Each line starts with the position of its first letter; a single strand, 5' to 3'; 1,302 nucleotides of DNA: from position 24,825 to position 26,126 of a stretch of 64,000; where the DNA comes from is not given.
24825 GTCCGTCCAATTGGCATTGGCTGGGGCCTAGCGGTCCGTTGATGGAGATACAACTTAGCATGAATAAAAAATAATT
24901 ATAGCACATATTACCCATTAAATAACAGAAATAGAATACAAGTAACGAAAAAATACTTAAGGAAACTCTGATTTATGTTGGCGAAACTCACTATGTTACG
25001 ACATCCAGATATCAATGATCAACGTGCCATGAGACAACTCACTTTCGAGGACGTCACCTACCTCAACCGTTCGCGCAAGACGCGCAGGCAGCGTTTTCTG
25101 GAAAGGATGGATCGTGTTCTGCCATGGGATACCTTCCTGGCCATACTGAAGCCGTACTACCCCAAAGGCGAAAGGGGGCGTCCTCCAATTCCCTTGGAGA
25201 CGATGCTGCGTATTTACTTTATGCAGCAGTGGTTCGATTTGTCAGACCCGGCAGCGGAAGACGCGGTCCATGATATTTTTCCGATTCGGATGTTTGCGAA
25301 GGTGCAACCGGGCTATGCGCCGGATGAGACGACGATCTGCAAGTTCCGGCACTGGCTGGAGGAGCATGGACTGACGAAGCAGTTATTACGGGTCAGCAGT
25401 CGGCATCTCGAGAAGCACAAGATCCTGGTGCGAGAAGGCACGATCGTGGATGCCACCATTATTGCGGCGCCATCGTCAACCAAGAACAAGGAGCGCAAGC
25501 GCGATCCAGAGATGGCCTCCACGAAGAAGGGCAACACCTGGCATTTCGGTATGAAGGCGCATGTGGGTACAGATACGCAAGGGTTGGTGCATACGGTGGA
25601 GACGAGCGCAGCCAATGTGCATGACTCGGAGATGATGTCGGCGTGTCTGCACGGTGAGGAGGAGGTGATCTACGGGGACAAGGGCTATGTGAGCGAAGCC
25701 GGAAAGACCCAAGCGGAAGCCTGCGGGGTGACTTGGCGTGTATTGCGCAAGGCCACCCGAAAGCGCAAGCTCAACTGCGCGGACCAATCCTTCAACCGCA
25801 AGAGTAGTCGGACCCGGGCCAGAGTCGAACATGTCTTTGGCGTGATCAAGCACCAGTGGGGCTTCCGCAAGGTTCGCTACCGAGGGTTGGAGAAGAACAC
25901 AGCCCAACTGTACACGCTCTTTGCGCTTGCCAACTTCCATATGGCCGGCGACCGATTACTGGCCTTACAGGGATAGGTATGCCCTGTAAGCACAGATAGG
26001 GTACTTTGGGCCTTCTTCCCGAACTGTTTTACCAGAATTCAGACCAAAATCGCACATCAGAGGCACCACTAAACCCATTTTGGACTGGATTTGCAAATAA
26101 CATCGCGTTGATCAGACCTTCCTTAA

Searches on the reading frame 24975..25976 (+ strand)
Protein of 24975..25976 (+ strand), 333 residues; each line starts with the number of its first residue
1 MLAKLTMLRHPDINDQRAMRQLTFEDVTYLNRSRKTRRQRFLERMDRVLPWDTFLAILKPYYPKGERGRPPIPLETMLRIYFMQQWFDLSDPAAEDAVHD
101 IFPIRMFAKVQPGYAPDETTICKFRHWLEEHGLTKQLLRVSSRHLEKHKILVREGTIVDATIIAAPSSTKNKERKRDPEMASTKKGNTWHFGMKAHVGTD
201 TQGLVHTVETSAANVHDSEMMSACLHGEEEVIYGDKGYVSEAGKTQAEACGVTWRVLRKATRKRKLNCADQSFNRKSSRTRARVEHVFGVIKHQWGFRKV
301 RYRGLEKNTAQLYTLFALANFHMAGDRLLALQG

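Call 53: search_protein_families(library=pfam, proteins=[window:24975-25976:+], max_evalue=0.01)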
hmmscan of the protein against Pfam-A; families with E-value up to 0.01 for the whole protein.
window:24975-25976:+ (333 aa): 5 families
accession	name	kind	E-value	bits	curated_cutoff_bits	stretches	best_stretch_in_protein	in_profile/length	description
PF01609.27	DDE_Tnp_1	-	2.3e-31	109.5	23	1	153-321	4-200/200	Transposase DDE domain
PF05598.16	DUF772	-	2.1e-17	63.3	23.1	1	68-138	1-71/74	Transposase domain (DUF772)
PF13612.12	DDE_Tnp_1_3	-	5.5e-13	49.6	27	1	156-303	8-153/155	Transposase DDE domain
PF13359.12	DDE_Tnp_4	-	3.1e-10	40.3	24.8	1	181-320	21-158/158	DDE superfamily endonuclease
PF13751.12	DDE_Tnp_1_6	-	4.6e-08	33.8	25.1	1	257-321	57-121/125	Transposase DDE domain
